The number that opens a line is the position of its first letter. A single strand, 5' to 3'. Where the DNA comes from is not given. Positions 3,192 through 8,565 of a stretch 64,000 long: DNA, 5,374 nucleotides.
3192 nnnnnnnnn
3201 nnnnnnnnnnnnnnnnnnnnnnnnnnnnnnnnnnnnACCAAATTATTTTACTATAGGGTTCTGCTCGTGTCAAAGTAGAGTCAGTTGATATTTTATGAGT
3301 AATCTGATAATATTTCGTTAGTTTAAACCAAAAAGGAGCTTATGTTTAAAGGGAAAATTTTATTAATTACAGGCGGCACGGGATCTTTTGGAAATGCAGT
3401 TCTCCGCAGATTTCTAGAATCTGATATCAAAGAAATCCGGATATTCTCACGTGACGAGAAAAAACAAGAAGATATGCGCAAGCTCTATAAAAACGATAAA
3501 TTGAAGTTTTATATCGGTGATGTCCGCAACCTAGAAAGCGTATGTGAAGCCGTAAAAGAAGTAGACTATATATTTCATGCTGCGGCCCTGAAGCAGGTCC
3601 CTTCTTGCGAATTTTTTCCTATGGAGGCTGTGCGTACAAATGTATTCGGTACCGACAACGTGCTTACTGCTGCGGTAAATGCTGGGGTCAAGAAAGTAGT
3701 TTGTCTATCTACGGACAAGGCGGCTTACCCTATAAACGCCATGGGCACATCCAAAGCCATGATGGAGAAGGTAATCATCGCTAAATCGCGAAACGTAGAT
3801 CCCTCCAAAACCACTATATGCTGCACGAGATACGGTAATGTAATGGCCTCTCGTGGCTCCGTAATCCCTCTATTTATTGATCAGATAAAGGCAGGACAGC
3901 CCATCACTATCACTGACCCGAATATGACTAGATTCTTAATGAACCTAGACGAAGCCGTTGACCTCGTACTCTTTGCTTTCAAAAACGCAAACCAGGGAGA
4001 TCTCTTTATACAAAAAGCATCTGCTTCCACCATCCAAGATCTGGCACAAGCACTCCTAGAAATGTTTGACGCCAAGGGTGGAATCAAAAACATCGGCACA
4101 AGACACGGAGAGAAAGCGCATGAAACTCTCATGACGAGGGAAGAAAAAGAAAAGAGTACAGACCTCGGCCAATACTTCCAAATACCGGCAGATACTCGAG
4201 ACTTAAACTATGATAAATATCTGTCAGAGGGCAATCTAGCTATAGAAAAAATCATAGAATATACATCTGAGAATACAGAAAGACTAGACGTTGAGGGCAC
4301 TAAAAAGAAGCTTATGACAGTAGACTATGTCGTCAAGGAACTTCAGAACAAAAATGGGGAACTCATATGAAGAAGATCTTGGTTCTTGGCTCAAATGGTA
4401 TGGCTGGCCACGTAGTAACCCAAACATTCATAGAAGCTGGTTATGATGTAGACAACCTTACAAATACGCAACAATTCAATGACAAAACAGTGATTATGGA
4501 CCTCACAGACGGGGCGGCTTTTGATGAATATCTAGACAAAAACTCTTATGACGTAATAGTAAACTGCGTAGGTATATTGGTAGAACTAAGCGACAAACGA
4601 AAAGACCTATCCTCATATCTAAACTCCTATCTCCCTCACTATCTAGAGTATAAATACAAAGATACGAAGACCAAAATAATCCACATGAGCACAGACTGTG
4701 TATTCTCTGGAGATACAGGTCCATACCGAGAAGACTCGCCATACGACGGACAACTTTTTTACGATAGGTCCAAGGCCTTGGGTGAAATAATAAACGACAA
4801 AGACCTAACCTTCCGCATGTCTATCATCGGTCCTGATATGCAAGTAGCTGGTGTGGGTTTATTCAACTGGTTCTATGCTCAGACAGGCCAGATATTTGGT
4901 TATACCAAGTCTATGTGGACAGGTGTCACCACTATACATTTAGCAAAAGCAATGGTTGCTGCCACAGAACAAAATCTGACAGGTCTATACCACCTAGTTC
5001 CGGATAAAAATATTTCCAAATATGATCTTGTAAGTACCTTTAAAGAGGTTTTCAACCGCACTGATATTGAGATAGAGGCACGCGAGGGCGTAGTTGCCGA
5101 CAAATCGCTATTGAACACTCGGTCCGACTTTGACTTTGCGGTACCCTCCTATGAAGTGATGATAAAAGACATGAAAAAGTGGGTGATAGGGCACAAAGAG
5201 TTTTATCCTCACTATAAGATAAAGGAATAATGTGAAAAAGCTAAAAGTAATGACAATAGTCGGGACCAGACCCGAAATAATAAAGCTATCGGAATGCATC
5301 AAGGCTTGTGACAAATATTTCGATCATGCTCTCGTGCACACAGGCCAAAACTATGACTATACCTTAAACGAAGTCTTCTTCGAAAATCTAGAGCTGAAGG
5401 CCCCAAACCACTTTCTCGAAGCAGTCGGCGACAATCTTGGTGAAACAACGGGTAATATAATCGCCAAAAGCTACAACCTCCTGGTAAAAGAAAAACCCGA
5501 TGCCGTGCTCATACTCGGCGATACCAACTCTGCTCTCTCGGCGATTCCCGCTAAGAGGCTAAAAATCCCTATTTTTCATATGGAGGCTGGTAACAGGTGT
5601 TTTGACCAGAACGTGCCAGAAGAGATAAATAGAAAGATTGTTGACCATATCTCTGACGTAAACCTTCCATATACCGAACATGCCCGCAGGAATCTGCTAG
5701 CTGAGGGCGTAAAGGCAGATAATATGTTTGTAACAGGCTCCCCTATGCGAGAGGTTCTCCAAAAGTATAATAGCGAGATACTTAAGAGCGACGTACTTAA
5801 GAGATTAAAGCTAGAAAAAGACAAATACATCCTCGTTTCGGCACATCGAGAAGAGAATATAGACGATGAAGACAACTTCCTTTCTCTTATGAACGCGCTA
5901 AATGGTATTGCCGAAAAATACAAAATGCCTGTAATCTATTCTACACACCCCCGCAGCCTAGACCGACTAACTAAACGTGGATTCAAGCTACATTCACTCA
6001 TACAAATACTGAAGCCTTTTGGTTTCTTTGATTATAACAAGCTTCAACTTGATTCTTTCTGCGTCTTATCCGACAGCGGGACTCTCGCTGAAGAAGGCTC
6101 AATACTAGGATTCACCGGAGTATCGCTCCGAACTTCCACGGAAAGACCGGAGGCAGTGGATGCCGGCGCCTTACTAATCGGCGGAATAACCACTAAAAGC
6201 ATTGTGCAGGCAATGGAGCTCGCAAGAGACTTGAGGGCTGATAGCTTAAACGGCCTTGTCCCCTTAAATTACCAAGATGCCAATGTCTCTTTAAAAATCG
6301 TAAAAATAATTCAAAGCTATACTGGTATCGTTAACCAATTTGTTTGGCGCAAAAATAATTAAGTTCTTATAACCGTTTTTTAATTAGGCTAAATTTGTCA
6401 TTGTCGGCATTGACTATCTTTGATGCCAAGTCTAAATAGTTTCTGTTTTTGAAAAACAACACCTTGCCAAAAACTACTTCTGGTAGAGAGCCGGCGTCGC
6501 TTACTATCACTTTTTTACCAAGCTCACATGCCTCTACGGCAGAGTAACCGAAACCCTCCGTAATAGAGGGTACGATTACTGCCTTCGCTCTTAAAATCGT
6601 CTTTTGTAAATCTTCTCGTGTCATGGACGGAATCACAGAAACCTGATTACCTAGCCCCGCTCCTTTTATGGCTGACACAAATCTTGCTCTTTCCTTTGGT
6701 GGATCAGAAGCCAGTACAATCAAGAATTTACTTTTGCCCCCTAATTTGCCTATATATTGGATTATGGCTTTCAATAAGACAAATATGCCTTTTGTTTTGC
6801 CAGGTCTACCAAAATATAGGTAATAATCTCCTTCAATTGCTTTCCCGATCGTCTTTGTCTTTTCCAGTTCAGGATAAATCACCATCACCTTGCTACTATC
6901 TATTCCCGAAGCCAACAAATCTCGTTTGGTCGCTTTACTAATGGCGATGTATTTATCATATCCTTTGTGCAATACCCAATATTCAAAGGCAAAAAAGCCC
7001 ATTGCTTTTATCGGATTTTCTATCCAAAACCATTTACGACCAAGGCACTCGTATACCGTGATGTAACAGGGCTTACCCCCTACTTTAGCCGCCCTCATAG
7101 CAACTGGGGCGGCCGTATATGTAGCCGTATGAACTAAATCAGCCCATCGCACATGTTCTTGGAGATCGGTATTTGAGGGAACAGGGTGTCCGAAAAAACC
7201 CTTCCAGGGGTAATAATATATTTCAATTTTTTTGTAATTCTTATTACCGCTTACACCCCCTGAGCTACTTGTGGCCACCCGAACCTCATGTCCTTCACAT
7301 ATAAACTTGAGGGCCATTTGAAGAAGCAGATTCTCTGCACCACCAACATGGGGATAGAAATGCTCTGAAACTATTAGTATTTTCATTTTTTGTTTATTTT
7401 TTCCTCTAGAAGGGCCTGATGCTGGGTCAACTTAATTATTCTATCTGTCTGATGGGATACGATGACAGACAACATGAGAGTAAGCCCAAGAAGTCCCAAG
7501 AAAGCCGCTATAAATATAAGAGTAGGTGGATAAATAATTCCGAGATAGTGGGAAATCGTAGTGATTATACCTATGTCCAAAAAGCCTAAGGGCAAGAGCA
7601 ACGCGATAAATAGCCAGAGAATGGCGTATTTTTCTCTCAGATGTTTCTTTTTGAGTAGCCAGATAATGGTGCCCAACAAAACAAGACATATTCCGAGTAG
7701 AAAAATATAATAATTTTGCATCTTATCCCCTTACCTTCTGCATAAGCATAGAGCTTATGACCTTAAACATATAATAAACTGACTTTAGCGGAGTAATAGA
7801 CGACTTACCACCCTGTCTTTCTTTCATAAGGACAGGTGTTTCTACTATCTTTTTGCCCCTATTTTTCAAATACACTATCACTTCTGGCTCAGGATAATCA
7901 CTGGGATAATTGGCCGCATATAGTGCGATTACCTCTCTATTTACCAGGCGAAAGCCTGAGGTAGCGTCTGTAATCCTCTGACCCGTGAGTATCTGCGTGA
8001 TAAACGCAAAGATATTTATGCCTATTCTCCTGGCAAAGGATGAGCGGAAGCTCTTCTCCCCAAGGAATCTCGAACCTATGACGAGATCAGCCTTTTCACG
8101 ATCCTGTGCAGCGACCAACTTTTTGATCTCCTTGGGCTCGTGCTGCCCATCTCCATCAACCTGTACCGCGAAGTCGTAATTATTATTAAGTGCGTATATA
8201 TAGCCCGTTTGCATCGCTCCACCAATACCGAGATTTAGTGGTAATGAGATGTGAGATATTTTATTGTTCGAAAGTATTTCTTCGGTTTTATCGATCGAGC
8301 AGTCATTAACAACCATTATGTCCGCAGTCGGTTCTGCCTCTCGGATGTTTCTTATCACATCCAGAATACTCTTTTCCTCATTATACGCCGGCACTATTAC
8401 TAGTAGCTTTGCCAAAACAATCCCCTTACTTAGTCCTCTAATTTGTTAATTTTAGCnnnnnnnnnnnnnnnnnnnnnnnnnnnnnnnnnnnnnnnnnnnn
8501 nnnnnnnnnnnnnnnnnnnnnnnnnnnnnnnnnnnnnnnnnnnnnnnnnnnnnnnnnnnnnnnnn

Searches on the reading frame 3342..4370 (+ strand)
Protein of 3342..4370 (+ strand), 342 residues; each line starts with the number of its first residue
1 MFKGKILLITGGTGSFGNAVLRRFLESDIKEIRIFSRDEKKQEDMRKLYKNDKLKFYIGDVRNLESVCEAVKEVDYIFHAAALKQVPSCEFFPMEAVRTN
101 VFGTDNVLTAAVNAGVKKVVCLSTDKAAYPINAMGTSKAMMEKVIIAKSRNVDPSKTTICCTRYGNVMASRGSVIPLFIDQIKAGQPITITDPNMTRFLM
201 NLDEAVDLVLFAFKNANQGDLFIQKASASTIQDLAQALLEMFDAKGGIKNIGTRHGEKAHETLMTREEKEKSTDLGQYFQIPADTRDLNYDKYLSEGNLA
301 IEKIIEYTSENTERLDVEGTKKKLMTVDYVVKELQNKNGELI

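Call 18: search_protein_families(library=pfam, proteins=[window:3342-4370:+], max_evalue=0.001)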
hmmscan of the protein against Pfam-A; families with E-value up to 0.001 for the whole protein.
window:3342-4370:+ (342 aa): 13 families
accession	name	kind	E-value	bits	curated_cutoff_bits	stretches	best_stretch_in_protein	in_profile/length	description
PF02719.21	Polysacc_synt_2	-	1.8e-105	352.8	20.2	1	7-281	1-291/293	Polysaccharide biosynthesis protein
PF01370.27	Epimerase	-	1.6e-25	90.3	20.9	1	8-219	2-231/240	NAD dependent epimerase/dehydratase family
PF08485.16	Polysacc_syn_2C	-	6.1e-20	71.1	25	1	284-330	1-47/48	Polysaccharide biosynthesis protein C-terminal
PF01073.25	3Beta_HSD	-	7.6e-19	68.2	22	1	8-130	1-122/280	3-beta hydroxysteroid dehydrogenase/isomerase family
PF16363.11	GDP_Man_Dehyd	-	2.5e-17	63.8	27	1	8-245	1-269/332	GDP-mannose 4,6 dehydratase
PF13460.12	NAD_binding_10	-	1.4e-12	48.3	27.2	1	11-150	1-126/184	NAD(P)H-binding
PF05368.20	NmrA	-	1.5e-10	41.6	27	1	5-242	3-203/298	NmrA-like family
PF04321.23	RmlD_sub_bind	-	2.3e-09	37.2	27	1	7-126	3-103/287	RmlD substrate binding domain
PF07993.18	NAD_binding_4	-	2.3e-08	33.9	20.1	1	9-132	1-144/258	Male sterility protein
PF03807.23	F420_oxidored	-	2.7e-06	28.3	21.6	1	9-87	5-73/94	NADP oxidoreductase coenzyme F420-dependent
PF08659.16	KR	-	2.9e-05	24.5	22.6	1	8-75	4-76/180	KR domain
PF00106.31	adh_short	-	6.5e-05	22.9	26.6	1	5-77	1-81/195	short chain dehydrogenase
PF01488.26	Shikimate_DH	-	0.00029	21.4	24.3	1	5-83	14-85/138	Shikimate / quinate 5-dehydrogenase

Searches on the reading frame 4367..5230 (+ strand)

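Call 18: search_protein_families(library=pfam, proteins=[window:4367-5230:+], max_evalue=0.001)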
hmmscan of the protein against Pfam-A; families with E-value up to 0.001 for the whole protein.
window:4367-5230:+ (287 aa): 3 families
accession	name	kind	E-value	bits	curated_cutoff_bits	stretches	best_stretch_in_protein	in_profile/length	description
PF04321.23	RmlD_sub_bind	-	1.6e-18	67.2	27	1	3-231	2-233/287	RmlD substrate binding domain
PF01370.27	Epimerase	-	1.2e-13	51.5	20.9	1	4-142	1-152/240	NAD dependent epimerase/dehydratase family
PF16363.11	GDP_Man_Dehyd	-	0.0008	19.4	27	0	99-142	119-163/332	GDP-mannose 4,6 dehydratase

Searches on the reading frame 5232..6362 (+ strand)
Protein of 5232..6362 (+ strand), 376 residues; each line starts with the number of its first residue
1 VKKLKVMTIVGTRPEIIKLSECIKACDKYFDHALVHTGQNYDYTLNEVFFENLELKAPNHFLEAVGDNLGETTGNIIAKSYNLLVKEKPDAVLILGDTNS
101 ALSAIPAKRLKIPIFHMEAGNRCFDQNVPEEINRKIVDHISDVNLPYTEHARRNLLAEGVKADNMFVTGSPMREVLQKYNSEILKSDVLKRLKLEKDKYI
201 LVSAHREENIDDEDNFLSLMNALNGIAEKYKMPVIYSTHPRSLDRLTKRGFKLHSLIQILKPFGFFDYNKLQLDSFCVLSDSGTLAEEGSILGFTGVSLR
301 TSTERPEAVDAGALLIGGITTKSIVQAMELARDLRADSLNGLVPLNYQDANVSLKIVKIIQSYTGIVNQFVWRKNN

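Call 18: search_protein_families(library=pfam, proteins=[window:5232-6362:+], max_evalue=0.001)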
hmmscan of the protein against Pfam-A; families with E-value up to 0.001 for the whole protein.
window:5232-6362:+ (376 aa): 1 family
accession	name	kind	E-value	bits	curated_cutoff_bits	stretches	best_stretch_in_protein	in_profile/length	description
PF02350.25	Epimerase_2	-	2.2e-86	290.3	30.6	1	27-360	6-346/347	UDP-N-acetylglucosamine 2-epimerase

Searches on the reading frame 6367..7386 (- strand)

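Call 18: search_protein_families(library=pfam, proteins=[window:6367-7386:-], max_evalue=0.001)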
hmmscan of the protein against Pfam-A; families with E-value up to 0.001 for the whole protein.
window:6367-7386:- (339 aa): 5 families
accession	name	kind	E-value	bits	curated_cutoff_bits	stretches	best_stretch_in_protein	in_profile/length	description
PF13439.12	Glyco_transf_4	-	9.8e-21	74.9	28.5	1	14-172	1-164/170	Glycosyltransferase Family 4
PF00534.26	Glycos_transf_1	-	1.8e-19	70.4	26.4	1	185-325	14-153/172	Glycosyl transferases group 1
PF13692.12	Glyco_trans_1_4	-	1.6e-14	54.8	27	1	189-326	4-138/142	Glycosyl transferases group 1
PF13579.12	Glyco_trans_4_4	-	1e-08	36.1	29.7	1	15-172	1-157/158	Glycosyl transferase 4-like domain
PF20706.3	GT4-conflict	-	1.2e-07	31.5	26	1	159-298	166-313/385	Family 4 Glycosyltransferase in conflict systems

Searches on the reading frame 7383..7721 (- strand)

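Call 18: search_protein_families(library=pfam, proteins=[window:7383-7721:-], max_evalue=0.001)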
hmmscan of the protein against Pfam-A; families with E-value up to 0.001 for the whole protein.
window:7383-7721:- (112 aa): 1 family
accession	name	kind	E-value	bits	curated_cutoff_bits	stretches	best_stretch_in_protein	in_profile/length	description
PF10066.14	DUF2304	-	5.8e-20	72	25.5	1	5-107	3-105/106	Uncharacterized conserved protein (DUF2304)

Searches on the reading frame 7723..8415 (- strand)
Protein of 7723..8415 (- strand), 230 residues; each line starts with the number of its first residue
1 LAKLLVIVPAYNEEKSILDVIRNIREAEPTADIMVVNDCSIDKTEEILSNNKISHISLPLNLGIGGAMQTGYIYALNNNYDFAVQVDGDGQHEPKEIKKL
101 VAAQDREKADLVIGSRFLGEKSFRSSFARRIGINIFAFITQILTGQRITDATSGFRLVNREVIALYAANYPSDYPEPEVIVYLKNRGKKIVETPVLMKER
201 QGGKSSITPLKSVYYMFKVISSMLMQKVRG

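Call 18: search_protein_families(library=pfam, proteins=[window:7723-8415:-], max_evalue=0.001)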
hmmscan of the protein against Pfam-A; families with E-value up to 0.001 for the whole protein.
window:7723-8415:- (230 aa): 2 families
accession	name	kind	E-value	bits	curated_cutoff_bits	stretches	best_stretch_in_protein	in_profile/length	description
PF00535.33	Glycos_transf_2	-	2.1e-24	86.8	23.3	1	6-163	2-164/168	Glycosyl transferase family 2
PF13641.12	Glyco_tranf_2_3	-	5.5e-05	23.7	27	1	4-118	3-125/230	Glycosyltransferase like family 2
